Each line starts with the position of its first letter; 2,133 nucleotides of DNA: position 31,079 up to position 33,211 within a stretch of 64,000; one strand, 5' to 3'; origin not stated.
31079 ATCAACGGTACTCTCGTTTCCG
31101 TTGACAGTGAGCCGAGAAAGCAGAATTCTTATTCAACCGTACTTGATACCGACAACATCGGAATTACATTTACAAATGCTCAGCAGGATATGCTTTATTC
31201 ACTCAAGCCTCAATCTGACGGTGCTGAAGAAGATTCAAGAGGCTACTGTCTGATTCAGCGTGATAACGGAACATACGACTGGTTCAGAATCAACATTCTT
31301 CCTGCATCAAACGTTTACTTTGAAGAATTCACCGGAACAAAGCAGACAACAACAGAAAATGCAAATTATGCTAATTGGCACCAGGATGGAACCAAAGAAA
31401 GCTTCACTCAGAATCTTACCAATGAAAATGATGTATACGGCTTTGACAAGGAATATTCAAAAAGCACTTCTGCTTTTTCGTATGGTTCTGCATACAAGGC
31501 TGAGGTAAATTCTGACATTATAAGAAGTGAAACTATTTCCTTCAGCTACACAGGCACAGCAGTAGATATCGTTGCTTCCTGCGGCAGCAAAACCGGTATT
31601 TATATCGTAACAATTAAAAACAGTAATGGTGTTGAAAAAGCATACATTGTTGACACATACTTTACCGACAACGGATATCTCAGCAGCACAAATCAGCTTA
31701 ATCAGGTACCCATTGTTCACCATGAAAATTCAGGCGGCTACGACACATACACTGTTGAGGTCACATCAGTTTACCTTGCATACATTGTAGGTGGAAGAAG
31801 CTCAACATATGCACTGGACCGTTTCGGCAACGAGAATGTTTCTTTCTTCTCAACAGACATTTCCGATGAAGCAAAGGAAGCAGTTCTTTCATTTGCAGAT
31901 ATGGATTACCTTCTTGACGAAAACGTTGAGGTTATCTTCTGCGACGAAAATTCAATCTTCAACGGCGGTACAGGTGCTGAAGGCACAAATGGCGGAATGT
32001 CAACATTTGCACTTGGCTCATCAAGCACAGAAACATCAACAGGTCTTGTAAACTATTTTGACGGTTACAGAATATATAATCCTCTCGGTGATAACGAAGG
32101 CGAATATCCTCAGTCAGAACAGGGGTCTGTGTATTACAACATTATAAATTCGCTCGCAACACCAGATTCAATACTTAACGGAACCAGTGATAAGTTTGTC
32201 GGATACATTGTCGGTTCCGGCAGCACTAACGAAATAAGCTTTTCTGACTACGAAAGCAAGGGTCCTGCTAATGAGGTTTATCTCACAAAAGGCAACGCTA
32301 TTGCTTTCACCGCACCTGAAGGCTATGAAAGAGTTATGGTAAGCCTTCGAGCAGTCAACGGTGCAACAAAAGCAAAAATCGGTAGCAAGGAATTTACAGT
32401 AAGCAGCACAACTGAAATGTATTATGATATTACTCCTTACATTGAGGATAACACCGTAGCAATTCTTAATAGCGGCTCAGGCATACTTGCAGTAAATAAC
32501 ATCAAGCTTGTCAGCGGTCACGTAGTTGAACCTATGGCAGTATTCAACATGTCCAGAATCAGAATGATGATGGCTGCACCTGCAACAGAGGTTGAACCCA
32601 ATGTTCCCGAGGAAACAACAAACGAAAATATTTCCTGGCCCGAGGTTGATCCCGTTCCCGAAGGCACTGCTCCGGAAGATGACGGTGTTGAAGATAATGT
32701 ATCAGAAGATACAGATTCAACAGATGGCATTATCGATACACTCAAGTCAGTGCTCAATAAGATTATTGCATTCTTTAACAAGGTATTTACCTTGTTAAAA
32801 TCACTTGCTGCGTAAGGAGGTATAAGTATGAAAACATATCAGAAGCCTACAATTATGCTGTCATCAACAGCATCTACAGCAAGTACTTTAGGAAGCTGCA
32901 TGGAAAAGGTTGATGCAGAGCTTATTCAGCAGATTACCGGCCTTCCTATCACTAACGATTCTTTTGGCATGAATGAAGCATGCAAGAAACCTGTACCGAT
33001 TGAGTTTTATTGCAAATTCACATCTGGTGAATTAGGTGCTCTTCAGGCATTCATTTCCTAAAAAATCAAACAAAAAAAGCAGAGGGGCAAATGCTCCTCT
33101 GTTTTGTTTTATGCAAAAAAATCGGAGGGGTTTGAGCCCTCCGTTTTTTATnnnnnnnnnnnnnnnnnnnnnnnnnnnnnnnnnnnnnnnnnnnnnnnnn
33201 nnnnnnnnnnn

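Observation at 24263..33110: Divergent PqqD <-> HprK-like / radical-SAM-SPASM cassette hard-wired to a 2,056-aa secreted vWA protein and a terminal 77-aa Cys peptide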

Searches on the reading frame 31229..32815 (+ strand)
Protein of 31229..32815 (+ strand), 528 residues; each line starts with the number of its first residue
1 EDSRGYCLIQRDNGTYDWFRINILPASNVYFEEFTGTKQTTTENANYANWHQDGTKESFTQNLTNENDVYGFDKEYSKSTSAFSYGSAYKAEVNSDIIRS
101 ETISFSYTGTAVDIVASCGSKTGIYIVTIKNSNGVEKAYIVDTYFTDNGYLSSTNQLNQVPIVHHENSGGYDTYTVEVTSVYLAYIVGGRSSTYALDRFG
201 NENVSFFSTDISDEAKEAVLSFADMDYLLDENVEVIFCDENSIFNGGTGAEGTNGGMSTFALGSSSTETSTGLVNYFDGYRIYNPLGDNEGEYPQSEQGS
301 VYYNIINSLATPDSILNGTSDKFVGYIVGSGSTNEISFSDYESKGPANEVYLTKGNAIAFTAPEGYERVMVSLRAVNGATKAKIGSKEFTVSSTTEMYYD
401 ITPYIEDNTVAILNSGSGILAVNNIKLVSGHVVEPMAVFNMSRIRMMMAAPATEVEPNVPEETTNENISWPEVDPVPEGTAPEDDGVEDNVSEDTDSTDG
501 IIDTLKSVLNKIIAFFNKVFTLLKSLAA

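Call 32: find_homologous_proteins(query=window:31229-32815:+, max_evalue=0.00001)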
Query window:31229-32815:+ (528 aa): 22 proteins with E <= 0.00001 among 8000 candidates.
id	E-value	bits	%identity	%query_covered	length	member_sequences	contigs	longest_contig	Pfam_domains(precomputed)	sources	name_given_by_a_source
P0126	4.3e-103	364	43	92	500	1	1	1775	-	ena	-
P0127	3.8e-83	298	37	99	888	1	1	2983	-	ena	-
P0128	6.8e-82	294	38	99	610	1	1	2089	-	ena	-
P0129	1.1e-70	257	35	99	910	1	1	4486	-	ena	-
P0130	2.7e-42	163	37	57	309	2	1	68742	-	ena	-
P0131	6.8e-39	152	41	51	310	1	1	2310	-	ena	-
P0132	1.3e-33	135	32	77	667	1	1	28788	-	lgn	-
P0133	4.0e-33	133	32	77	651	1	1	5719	-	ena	-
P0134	1.1e-32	131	37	56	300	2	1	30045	-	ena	-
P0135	3.9e-32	130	32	77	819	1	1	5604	-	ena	-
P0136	9.1e-32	128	33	78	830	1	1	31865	-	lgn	-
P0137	2.1e-30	124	31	58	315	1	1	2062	-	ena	-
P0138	9.6e-30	122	30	83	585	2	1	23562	-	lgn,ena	-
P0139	3.5e-29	120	34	44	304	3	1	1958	-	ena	-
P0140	5.6e-28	116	33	72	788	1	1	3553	-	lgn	-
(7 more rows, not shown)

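Call 48: predict_structure(alignment_id=A3)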
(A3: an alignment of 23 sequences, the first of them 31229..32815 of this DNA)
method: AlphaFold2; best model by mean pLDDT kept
length: 528 residues; sequences in the alignment: 23
mean_pLDDT: 66.1   pTM: 0.66
mean pLDDT of the five models: 66.1, 63.2, 62.5, 60.4, 56.7
residues with pLDDT >= 90: 36; 70-90: 230; 50-70: 138; < 50: 124
segments of 3 or more residues with pLDDT < 50: 1-6, 19-26, 61-63, 66-72, 187-189, 193-202, 253-268, 312-321, 329-347, 460-500
pLDDT, mean of each block of 10 residues (from residue 1): 44 62 50 67 69 66 48 53 75 88 87 84 91 92 77 75 82 92 64 40 58 81 88 81 72 44 43 86 70 61 60 43 54 31 44 76 76 78 87 72 82 83 72 63 72 69 32 30 33 39 67 81 69
secondary structure, 60 per line:
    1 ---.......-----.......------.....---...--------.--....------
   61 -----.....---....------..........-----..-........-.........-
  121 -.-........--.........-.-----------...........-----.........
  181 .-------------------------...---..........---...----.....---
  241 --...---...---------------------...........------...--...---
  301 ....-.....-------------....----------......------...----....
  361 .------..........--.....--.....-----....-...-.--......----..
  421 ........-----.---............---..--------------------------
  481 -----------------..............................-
elements in order: E4-10 E16-22 E29-33 E37-39 E51-54 H66-70 H74-77 E87-93 E102-109 E111-119 E124-131 E134-142 E156-166 E172-181 E207-209 H213-222 E233-237 E273-283 E301-304 E324-327 H338-343 E350-352 E357-361 E368-377 E380-384 E387-391 E397-400 E409-414 E419-428 H438-449 H498-527
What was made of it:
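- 31286..32614 (+): C-terminal module of the giant protein (aa ~1548-1990): the only part shared by giant proteins of nearly all related loci. The AF2 model is mostly beta-strand, pTM 0.66 (call 48).
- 32720..32809 (+): C-terminal amphipathic helix of the giant protein (aa 2026-2055), after an acidic linker. AF2 helix at 498-527 of the modelled segment (call 48).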

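Call 53: fold_search(model_id=the predicted structure, library=pdb)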
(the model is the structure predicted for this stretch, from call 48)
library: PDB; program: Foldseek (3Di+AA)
matches with E <= 10: 1156; with E <= 0.001: 37
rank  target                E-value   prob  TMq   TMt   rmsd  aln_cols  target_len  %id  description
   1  3smh_A                2.3e-06  0.98  0.18  0.23  18.3       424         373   10  Crystal structure of major peanut allergen Ara h 1 (released 2012-02-15)
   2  2h0v_A                3.5e-06  0.96  0.15  0.21  20.2       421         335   10  Crystal structure of a putative quercetin 2,3-dioxygenase (yxag, bsu39980) from bacillus subtilis at 2.60 A resolution (released 2006-05-30)
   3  7u1j_C                6.9e-06  0.94  0.15  0.20  19.6       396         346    9  Crystal structure of Pisum sativum convicilin (released 2022-03-30)
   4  7u1h_C                8.6e-06  0.92  0.15  0.20  20.0       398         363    8  Crystal structure of Lens culinaris vicilin (released 2022-03-09)
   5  6l4c_C                1.5e-05  0.90  0.16  0.22  19.3       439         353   11  Crystal structure of vicilin from Corylus avellana (Hazelnut) (released 2019-12-04)
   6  7u1i_A                1.6e-05  0.90  0.17  0.22  20.6       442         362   10  Crystal structure of Pisum sativum vicilin (released 2022-03-16)
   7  1y3t_A                1.9e-05  0.84  0.14  0.20  20.3       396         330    9  Crystal structure of YxaG, a dioxygenase from Bacillus subtilis (released 2005-01-18)
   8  8hfb_A                2.4e-05  0.90  0.15  0.22  20.2       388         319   10  Evolved variant of quercetin 2,4-dioxygenase from Bacillus subtilis (released 2023-03-08)
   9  3s7e_B                2.4e-05  0.90  0.18  0.23  18.8       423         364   12  Crystal structure of Ara h 1 (released 2011-09-21)
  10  7u1i_C                2.9e-05  0.96  0.18  0.24  19.8       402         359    8  Crystal structure of Pisum sativum vicilin (released 2022-03-16)
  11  3s7e_A                3.0e-05  0.87  0.18  0.23  18.3       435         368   12  Crystal structure of Ara h 1 (released 2011-09-21)
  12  7u1j_A                3.2e-05  0.94  0.17  0.23  19.6       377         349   11  Crystal structure of Pisum sativum convicilin (released 2022-03-30)
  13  1ipk_B                3.2e-05  0.85  0.15  0.20  20.4       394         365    9  CRYSTAL STRUCTURES OF RECOMBINANT AND NATIVE SOYBEAN BETA-CONGLYCININ BETA HOMOTRIMERS (released 2002-05-16)
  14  2vqa_A                3.6e-05  0.87  0.16  0.22  19.7       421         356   10  Protein-folding location can regulate Mn versus Cu- or Zn-binding. Crystal Structure of MncA. (released 2008-10-28)
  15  1ipk_A                3.6e-05  0.80  0.14  0.19  20.4       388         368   10  CRYSTAL STRUCTURES OF RECOMBINANT AND NATIVE SOYBEAN BETA-CONGLYCININ BETA HOMOTRIMERS (released 2002-05-16)
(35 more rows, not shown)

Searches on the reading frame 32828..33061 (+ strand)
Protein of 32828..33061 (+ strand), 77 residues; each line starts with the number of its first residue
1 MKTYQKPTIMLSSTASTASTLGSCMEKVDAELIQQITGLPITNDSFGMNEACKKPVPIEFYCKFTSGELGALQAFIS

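Call 3: search_protein_families(library=ncbifam, proteins=[window:32828-33061:+], max_evalue=0.01)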
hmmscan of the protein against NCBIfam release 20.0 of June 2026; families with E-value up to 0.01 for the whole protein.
window:32828-33061:+ (77 aa): 0 families

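Call 4: search_protein_families(library=pfam, proteins=[window:32828-33061:+], max_evalue=0.01)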
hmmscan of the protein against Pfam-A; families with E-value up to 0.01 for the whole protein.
window:32828-33061:+ (77 aa): 0 families
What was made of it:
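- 32828..33061 (+): 77-aa small protein / precursor: Y4-x-x-P7-x-I9 leader motif, C24, C52, Y61-C62-K-F-T-S66, C-terminal S77. No Pfam or NCBIfam family (calls 3, 4).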

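Call 9: find_homologous_proteins(query=window:32828-33061:+, max_evalue=0.01)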
Query window:32828-33061:+ (77 aa): 5 proteins with E <= 0.01 among 9 candidates.
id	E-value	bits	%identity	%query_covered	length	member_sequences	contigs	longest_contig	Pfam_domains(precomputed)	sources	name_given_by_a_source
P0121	1.7e-43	163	100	100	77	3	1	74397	-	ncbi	-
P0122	1.9e-13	68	55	100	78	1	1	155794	-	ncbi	-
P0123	1.9e-11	61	52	100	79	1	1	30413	-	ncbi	-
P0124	2.7e-11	61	51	100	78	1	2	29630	-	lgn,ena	-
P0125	6.7e-11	60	49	100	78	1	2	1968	-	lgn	-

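Call 39: find_encoding_contigs(protein=P0121, flank=3000, max_places=3)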
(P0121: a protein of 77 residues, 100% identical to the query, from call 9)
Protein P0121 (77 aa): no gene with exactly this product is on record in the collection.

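Call 46: search_protein_representatives(alignment_id=A1)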
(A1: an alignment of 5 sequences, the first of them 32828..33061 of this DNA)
Query: 5 sequences, 78 profile positions. Proteins with E-value up to 0.001 (for the whole library): 66; up to 1e-10: 21; up to 1e-30: 1. The best 66 are listed.
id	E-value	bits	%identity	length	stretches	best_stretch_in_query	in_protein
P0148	2.6e-39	149.2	-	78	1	1-78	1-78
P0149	1.0e-23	99.2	-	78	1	1-78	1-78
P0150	1.4e-22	95.6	-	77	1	1-78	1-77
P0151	2.9e-20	88.2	-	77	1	1-78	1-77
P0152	5.5e-19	84.1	-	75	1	1-78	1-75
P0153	8.9e-17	77.0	-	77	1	1-78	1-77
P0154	2.6e-16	75.5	-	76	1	1-78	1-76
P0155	3.0e-16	75.3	-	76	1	1-78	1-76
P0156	3.2e-16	75.2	-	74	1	5-78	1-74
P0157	4.7e-16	74.7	-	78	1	1-78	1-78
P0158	3.0e-15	72.1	-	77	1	1-76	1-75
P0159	3.7e-15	71.8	-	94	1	29-78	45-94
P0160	1.2e-14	70.1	-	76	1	1-78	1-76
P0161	5.4e-14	68.1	-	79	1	1-73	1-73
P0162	7.4e-14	67.6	-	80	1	1-78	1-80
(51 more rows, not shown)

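Call 59: list_cluster_members(proteins=[P0121, P0122, P0123, P0041, P0052])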
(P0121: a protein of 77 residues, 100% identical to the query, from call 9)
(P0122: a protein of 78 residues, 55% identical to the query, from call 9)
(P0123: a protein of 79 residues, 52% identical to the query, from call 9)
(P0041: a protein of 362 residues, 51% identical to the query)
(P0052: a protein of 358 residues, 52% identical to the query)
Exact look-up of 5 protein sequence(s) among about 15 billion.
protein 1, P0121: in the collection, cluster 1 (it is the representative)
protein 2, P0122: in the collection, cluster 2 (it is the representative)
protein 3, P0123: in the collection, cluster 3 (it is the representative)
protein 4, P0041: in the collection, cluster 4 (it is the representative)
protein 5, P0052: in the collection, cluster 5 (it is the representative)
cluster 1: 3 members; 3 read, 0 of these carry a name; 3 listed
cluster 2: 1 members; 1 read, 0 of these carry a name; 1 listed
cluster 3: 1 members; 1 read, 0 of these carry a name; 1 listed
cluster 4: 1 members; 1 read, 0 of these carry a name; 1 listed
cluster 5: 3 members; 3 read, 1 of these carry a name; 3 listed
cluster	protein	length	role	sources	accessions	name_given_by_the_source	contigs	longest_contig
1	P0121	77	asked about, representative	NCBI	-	-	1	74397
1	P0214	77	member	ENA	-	-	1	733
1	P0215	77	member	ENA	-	-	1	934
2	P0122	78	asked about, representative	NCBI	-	-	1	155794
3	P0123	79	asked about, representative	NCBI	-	-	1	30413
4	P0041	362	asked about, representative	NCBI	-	-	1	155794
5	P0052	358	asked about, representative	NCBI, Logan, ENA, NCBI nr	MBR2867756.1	MAG: radical SAM protein [Clostridia bacterium] | radical SAM protein [Clostridia bacterium]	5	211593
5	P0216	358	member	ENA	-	-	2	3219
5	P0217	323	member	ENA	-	-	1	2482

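Call 63: predict_structure(alignment_id=A5)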
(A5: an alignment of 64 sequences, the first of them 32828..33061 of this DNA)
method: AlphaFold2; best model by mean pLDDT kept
length: 77 residues; sequences in the alignment: 64
mean_pLDDT: 58.7   pTM: 0.30
mean pLDDT of the five models: 58.7, 57.8, 57.1, 54.5, 53.0
residues with pLDDT >= 90: 0; 70-90: 7; 50-70: 56; < 50: 14
segments of 3 or more residues with pLDDT < 50: 62-66
pLDDT, mean of each block of 10 residues (from residue 1): 67 57 57 68 61 60 49 48
secondary structure, 60 per line:
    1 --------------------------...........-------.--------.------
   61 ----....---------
elements in order: H27-37 H65-68
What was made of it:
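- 32828..33061 (+): AF2 gives no confident fold, pLDDT 59 (call 63).
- This fits a substrate or partner-dependent peptide (call 63).
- Tried and rejected: AF2 of the small protein was low-confidence, so no fold search was run on it (call 63).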

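Call 74: find_related_loci(query=A6, collection=metagenome_contigs, flank=10000)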
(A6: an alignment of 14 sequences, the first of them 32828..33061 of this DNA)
Query A6 (77 aa) in metagenome_contigs; peptide patterns used: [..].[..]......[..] (x = any residue, [..] = any of these).
69 stretches matched a pattern; 15 encode a relative of the query (tblastn E <= 1e-3); 15 distinct loci.
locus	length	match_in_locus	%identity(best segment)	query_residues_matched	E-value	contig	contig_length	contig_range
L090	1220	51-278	49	1-77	4e-20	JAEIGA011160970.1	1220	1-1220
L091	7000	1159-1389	50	1-77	7e-20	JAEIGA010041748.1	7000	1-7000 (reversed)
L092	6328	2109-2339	45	1-77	4e-19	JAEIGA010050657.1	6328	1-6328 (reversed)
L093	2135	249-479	49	1-77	5e-19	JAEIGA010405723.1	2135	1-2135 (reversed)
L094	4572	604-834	42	1-77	1e-18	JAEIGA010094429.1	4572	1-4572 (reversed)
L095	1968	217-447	48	1-77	7e-17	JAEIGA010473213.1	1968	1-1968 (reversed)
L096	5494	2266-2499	46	1-77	3e-15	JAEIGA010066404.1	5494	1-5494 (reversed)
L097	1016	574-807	42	1-77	3e-15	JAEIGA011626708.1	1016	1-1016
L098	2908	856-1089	44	1-77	1e-14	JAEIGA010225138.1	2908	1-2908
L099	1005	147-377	36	1-77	1e-14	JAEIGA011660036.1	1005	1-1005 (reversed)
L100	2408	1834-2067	47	1-77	2e-13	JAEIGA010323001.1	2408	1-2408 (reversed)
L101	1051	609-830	40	1-77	8e-13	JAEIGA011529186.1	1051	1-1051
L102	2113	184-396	39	1-70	2e-11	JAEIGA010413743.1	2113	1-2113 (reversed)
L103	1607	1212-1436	29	1-73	7e-7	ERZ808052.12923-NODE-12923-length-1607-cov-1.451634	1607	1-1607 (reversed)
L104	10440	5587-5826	32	2-77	9e-7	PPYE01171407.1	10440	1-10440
